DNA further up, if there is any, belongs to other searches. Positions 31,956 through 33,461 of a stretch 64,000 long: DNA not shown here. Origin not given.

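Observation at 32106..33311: Sigma-70/ECF-like factor with a C-terminal FHA domain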

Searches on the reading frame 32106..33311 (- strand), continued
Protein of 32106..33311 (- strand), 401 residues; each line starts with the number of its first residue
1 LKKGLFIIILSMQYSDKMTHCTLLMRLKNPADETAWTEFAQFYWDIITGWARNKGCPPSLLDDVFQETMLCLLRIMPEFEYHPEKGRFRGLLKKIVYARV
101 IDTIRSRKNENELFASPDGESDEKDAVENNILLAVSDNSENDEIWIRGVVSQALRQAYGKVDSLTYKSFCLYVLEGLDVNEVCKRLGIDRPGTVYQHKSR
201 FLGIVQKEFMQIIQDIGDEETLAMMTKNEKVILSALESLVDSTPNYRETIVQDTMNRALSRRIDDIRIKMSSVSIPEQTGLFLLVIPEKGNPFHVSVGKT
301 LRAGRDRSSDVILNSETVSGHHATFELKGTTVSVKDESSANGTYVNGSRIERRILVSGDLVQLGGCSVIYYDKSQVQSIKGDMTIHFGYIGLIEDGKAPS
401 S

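Call 36: search_protein_families(library=pfam, proteins=[P0144, P0164, P0101, P0095, P0102, P0112, P0152, P0098, L016:10576-12342:-, P0083], max_evalue=0.01)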
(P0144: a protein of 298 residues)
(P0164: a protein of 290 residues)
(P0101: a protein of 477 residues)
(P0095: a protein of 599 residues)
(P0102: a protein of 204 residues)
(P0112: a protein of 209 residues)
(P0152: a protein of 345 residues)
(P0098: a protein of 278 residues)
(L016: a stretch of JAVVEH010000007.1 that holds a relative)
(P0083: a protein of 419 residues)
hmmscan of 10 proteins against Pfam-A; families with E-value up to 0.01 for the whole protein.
P0144 (298 aa): 4 families
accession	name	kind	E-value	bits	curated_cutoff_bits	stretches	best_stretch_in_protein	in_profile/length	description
PF00498.31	FHA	-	1e-20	74.3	20.7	1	21-83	2-66/67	FHA domain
PF04542.20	Sigma70_r2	-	7.1e-12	45.4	24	1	129-196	4-70/71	Sigma-70 region 2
PF16697.10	Yop-YscD_cpl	-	1.1e-11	45.2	33.2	1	13-83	12-83/94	Inner membrane component of T3SS, cytoplasmic domain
PF08281.18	Sigma70_r4_2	-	5.8e-05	23.1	25.7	1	236-286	3-53/54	Sigma-70, region 4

P0164 (290 aa): 10 families
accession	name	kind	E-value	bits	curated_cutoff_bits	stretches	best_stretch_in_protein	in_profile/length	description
PF00498.31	FHA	-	9.7e-17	61.6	20.7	1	23-87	1-67/67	FHA domain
PF16697.10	Yop-YscD_cpl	-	1.5e-15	57.6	33.2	1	7-96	3-93/94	Inner membrane component of T3SS, cytoplasmic domain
PF04542.20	Sigma70_r2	-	9.5e-08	32.2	24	1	124-189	3-67/71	Sigma-70 region 2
PF13384.12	HTH_23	-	1.8e-05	24.8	24.6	1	245-272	13-40/50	Homeodomain-like domain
PF07638.17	Sigma70_ECF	-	0.00023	21.6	21.1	1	166-268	70-170/185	ECF sigma factor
PF08281.18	Sigma70_r4_2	-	0.00038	20.5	25.7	1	240-272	17-49/54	Sigma-70, region 4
PF13518.12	HTH_28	-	0.0014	19.1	25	1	245-272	8-35/52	Helix-turn-helix domain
PF04545.22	Sigma70_r4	-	0.0022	17.9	24.1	0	241-267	12-38/50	Sigma-70, region 4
PF13551.12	HTH_29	-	0.0085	16.6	28.1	0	244-272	6-35/64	Winged helix-turn helix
PF13542.12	HTH_Tnp_ISL3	-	0.0098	15.8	27.4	0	238-266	15-43/51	Helix-turn-helix domain of transposase family ISL3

P0101 (477 aa): 3 families
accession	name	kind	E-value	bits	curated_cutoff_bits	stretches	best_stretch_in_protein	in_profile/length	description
PF00498.31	FHA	-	4.8e-12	46.6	20.7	1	404-464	3-65/67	FHA domain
PF04542.20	Sigma70_r2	-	2.2e-06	27.8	24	1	144-214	1-70/71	Sigma-70 region 2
PF16697.10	Yop-YscD_cpl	-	0.00011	22.8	33.2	1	399-472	16-90/94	Inner membrane component of T3SS, cytoplasmic domain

P0095 (599 aa): 4 families
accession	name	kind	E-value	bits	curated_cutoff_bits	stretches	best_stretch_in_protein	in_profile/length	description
PF00498.31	FHA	-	5.6e-12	46.4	20.7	1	283-343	2-65/67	FHA domain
PF04542.20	Sigma70_r2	-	2.4e-09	37.3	24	1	30-92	5-66/71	Sigma-70 region 2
PF16697.10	Yop-YscD_cpl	-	1.4e-07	32.1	33.2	1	280-353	17-92/94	Inner membrane component of T3SS, cytoplasmic domain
PF07963.17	N_methyl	-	0.0022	18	21.2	1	374-394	7-27/27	Prokaryotic N-terminal methylation motif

P0102 (204 aa): 1 family
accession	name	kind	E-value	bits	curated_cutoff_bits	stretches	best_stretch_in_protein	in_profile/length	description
PF04542.20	Sigma70_r2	-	1.9e-11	44.1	24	1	29-97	3-70/71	Sigma-70 region 2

P0112 (209 aa): 1 family
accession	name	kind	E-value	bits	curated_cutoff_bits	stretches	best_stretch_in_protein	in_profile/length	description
PF04542.20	Sigma70_r2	-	4e-08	33.4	24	1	32-98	5-70/71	Sigma-70 region 2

P0152 (345 aa): 3 families
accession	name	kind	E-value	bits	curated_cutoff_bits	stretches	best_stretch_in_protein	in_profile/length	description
PF04542.20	Sigma70_r2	-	2.9e-09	37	24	1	172-240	3-70/71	Sigma-70 region 2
PF08281.18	Sigma70_r4_2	-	0.00065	19.7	25.7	1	278-327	2-51/54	Sigma-70, region 4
PF07638.17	Sigma70_ECF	-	0.0021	18.4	21.1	1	217-322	73-171/185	ECF sigma factor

P0098 (278 aa): 1 family
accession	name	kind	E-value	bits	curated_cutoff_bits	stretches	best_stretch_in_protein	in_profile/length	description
PF04542.20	Sigma70_r2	-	7.8e-13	48.5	24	1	100-166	5-70/71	Sigma-70 region 2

L016:10576-12342:- (588 aa): 2 families
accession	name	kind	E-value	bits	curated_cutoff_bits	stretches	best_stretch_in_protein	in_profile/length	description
PF01268.25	FTHFS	-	2.2e-220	733.1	27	1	10-588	2-556/556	Formate--tetrahydrofolate ligase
PF01656.29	CbiA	-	0.006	17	25.4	1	78-101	9-32/125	CobQ/CobB/MinD/ParA nucleotide binding domain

P0083 (419 aa): 3 families
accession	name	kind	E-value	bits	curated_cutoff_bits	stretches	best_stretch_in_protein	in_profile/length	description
PF00498.31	FHA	-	8.3e-15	55.4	20.7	1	299-359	3-66/67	FHA domain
PF16697.10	Yop-YscD_cpl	-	1.9e-06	28.4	33.2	1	298-359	20-83/94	Inner membrane component of T3SS, cytoplasmic domain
PF04542.20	Sigma70_r2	-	8.8e-05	22.7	24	1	37-100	7-69/71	Sigma-70 region 2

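Call 37: predict_structure(alignment_id=A1)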
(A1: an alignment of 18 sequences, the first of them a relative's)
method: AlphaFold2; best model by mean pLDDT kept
length: 390 residues; sequences in the alignment: 18
mean_pLDDT: 73.1   pTM: 0.55
mean pLDDT of the five models: 73.1, 72.8, 72.8, 71.8, 69.7
residues with pLDDT >= 90: 70; 70-90: 209; 50-70: 36; < 50: 75
segments of 3 or more residues with pLDDT < 50: 1-10, 98-129, 236-242, 365-390
pLDDT, mean of each block of 10 residues (from residue 1): 33 78 81 86 81 85 78 69 84 62 35 35 42 82 85 88 87 93 92 88 76 73 74 51 60 71 80 87 91 93 91 91 89 83 82 89 51 26 33
secondary structure, 60 per line:
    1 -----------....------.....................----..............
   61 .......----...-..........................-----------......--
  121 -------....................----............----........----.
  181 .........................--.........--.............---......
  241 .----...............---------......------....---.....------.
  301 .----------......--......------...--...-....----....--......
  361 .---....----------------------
elements in order: H12-15 H22-42 H47-67 H76-101 H113-118 H128-147 H152-163 H168-175 H180-205 H208-216 H219-231 H235-241 H246-260 E270-275 E282-285 E289-293 E312-317 E320-325 E332-334 E337-339 E341-344 E349-352 E355-361 H365-368

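Call 42: fold_search(model_id=the predicted structure, library=pdb)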
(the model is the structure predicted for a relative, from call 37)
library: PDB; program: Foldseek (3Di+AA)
matches with E <= 10: 568; with E <= 0.001: 65
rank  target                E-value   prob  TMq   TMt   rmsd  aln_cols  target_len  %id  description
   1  2ff4_A                9.1e-08  1.00  0.23  0.24  17.0       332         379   15  Mycobacterium tuberculosis EmbR in complex with low affinity phosphopeptide (released 2006-01-24)
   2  6i2p_D                1.3e-07  1.00  0.23  0.74   5.3       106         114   30  Crystal structure of the Mycobacterium tuberculosis PknB kinase domain (L33E mutant) in complex with its substrate Gar (released 2019-05-22)
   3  2fez                  1.3e-07  1.00  0.22  0.23  17.1       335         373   16  Mycobacterium tuberculosis EmbR (released 2006-01-24)
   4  6i2r_B                1.7e-07  1.00  0.22  0.89   1.7        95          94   35  Crystal structure of the SucA domain of Mycobacterium smegmatis KGD (alpha-ketoglutarate decarboxylase), mutant R802A, (released 2019-05-22)
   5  6i2p_E                1.7e-07  1.00  0.23  0.81   2.9       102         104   30  Crystal structure of the Mycobacterium tuberculosis PknB kinase domain (L33E mutant) in complex with its substrate Gar (released 2019-05-22)
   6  8p5r_G                2.0e-07  1.00  0.22  0.82   2.1        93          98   38  Crystal structure of full-length, homohexameric 2-oxoglutarate dehydrogenase KGD from Mycobacterium smegmatis in compl (released 2023-08-16)
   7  7rj3_C                2.0e-07  1.00  0.23  0.81   2.7       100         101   34  Crystal Structure of the Forkhead Associated (FHA) Domain of the Glycogen Accumulation Regulator (GarA) from Mycobacte (released 2021-07-28)
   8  2ff4_B                2.8e-07  1.00  0.22  0.23  16.9       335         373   15  Mycobacterium tuberculosis EmbR in complex with low affinity phosphopeptide (released 2006-01-24)
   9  6i2q_B                3.1e-07  1.00  0.22  0.83   2.1        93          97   34  Crystal structure of the wild-type SucA domain of Mycobacterium smegmatis KGD (alpha-ketoglutarate decarboxylase), in  (released 2019-05-22)
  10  8p5x_G                3.9e-07  1.00  0.23  0.80   2.9       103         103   29  Single particle cryo-EM structure of the complex between Corynebacterium glutamicum homohexameric 2-oxoglutarate dehyd (released 2023-08-16)
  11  7rj3_A                5.5e-07  1.00  0.23  0.79   2.5       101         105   32  Crystal Structure of the Forkhead Associated (FHA) Domain of the Glycogen Accumulation Regulator (GarA) from Mycobacte (released 2021-07-28)
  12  7rj3_B                5.8e-07  1.00  0.23  0.77   2.7       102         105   35  Crystal Structure of the Forkhead Associated (FHA) Domain of the Glycogen Accumulation Regulator (GarA) from Mycobacte (released 2021-07-28)
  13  4qcj                  6.7e-07  1.00  0.23  0.83   2.0        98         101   34  Crystal Structure of OdhI from Corynebacterium glutamicum (released 2014-07-02)
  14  2kb3_MODEL_1_A        6.7e-07  1.00  0.22  0.56   6.4       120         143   32  NMR Structure of the phosphorylated form of OdhI, pOdhI. (released 2009-05-05)
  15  6i2r_D                7.4e-07  1.00  0.22  0.86   2.0        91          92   35  Crystal structure of the SucA domain of Mycobacterium smegmatis KGD (alpha-ketoglutarate decarboxylase), mutant R802A, (released 2019-05-22)
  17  8p5r_H                2.7e-06  1.00  0.22  0.88   1.7        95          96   35  Crystal structure of full-length, homohexameric 2-oxoglutarate dehydrogenase KGD from Mycobacterium smegmatis in compl (released 2023-08-16)
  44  2kfu_MODEL_1_A        7.5e-05  1.00  0.22  0.48   3.4        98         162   34  PknB-phosphorylated Rv1827 (released 2009-06-16)
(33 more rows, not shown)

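Call 51: find_related_loci(query=A3, collection=metagenome_contigs, flank=7000)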
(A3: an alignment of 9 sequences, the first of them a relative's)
Query A3 (204 aa) in metagenome_contigs; peptide patterns used: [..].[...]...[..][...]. (x = any residue, [..] = any of these).
154 stretches matched a pattern; 11 encode a relative of the query (tblastn E <= 1e-3); 11 distinct loci.
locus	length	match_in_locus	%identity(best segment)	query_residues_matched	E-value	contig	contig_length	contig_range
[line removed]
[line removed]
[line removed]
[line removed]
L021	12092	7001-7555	35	7-200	2e-28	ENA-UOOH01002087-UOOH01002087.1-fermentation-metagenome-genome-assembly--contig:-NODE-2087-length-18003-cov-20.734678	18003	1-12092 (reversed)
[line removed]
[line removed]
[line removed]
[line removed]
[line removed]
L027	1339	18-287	37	102-202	1e-14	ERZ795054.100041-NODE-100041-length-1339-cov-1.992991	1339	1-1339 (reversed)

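Call 53: search_protein_families(library=pfam, proteins=[L021:7558-10380:+, L023:7551-9986:+, L025:5558-7357:+, L018:2632-5985:-, L020:3098-6166:-, L024:3945-5201:-, L023:5199-6743:+, L018:6150-6698:+, L020:458-1906:+, L023:9983-11704:+], max_evalue=0.0001)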
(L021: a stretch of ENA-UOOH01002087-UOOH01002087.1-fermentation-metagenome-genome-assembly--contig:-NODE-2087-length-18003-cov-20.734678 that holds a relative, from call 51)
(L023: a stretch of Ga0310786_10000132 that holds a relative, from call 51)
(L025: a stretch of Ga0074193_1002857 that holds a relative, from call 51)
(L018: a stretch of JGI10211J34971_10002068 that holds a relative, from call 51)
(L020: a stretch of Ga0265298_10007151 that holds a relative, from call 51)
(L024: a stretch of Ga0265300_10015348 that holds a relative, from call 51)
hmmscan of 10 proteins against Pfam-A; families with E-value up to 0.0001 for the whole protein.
L021:7558-10380:+ (940 aa): 2 families
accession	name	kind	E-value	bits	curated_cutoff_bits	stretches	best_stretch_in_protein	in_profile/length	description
PF00069.31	Pkinase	-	1.4e-25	90.6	31.7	1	18-212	8-193/263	Protein kinase domain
PF07714.23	PK_Tyr_Ser-Thr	-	4.6e-10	39.7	23.1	1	18-219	8-206/258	Protein tyrosine and serine/threonine kinase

L023:7551-9986:+ (811 aa): 2 families
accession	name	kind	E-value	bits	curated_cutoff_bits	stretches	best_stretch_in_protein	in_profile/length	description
PF00069.31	Pkinase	-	4.8e-30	105.3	31.7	1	16-212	6-195/263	Protein kinase domain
PF07714.23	PK_Tyr_Ser-Thr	-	2.3e-08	34.1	23.1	1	18-209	8-199/258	Protein tyrosine and serine/threonine kinase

L025:5558-7357:+ (599 aa): 2 families
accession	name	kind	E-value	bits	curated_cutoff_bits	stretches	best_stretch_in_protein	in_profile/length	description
PF00069.31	Pkinase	-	1.5e-27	97.1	31.7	1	17-213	7-196/263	Protein kinase domain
PF07714.23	PK_Tyr_Ser-Thr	-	1.7e-07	31.3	23.1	1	18-213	8-204/258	Protein tyrosine and serine/threonine kinase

L018:2632-5985:- (1117 aa): 45 families (the best 25 are shown)
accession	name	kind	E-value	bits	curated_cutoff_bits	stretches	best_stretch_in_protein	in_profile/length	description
PF25174.1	Beta-prop_THOC3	-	5.8e-87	291.6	305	3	851-1057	1-209/272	THOC3 beta-propeller domain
PF00400.38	WD40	-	3.5e-73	239.4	27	4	842-880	1-39/39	WD domain, G-beta repeat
PF25173.1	Beta-prop_WDR3_1st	-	3.5e-70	235.9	154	4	812-929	32-148/184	WDR3 first beta-propeller domain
PF24814.1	WD40_Prp19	-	2.4e-64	217.5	320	3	865-1079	62-279/281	Prp19 WD40 domain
PF23414.1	Beta-prop_EML_2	-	3.9e-56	190.8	90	4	901-1053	5-158/266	Echinoderm microtubule-associated protein second beta-propeller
PF24807.1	WD40_CDC20-Fz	-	1e-50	173.2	200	3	678-921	46-292/292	CDC20/Fizzy WD40 domain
PF24817.1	WD40_WDHD1_1st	-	3.4e-50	171.3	109.9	4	886-1038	120-284/291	WDHD1 first WD40 domain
PF25175.1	Beta-prop_WDR5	-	4.8e-49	167.6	250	3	890-1049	48-209/296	WDR5 beta-propeller domain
PF25172.1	Beta-prop_WDR3_2nd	-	1.2e-44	153.1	140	5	852-993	133-275/293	WDR3 second beta-propeller domain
PF25391.1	WD40_Gbeta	-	4.2e-44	151.4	150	3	531-795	74-339/340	G protein beta WD-40 repeat protein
PF25168.1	Beta-prop_WDR36-Utp21_2nd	-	8.8e-43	147.3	84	4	976-1069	197-290/335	WDR36/Utp21 second beta-propeller domain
PF24805.1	EIF3I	-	2.4e-34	119.4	200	2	848-1054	6-223/324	EIF3I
PF23393.2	Beta-prop_WDR90_POC16_2nd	-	2.9e-33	115.8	60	2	904-1060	4-169/291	WDR90/POC16, second beta-propeller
PF12894.13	ANAPC4_WD40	-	3.5e-32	110.9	22.9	0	969-1014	28-75/91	Anaphase-promoting complex subunit 4 WD40 domain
PF24796.1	WDR55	-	6.3e-32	111.2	200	3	890-1053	49-213/296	WDR55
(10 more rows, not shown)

L020:3098-6166:- (1022 aa): 2 families
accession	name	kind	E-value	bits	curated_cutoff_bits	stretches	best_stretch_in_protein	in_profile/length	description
PF13676.11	TIR_2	-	7.8e-24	84.9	28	1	25-147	1-121/122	TIR domain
PF24883.2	NPHP3_N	-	1.5e-16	61.5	24.8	1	199-349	10-164/164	Nephrocystin 3, N-terminal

L024:3945-5201:- (418 aa): 0 families

L023:5199-6743:+ (514 aa): 2 families
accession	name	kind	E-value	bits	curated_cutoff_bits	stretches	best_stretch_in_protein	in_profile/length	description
PF13203.12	DUF2201_N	-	8.8e-33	114.5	23.2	1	127-372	5-263/271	Putative metallopeptidase domain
PF09967.15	DUF2201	-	2.2e-22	79.9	26.4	1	387-510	2-122/123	VWA-like domain (DUF2201)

L018:6150-6698:+ (182 aa): 0 families

L020:458-1906:+ (482 aa): 1 family
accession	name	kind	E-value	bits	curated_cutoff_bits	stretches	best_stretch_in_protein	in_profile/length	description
PF13306.12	LRR_5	-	5.1e-24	85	27.7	1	25-135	14-123/127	BspA type Leucine rich repeat region (6 copies)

L023:9983-11704:+ (573 aa): 0 families
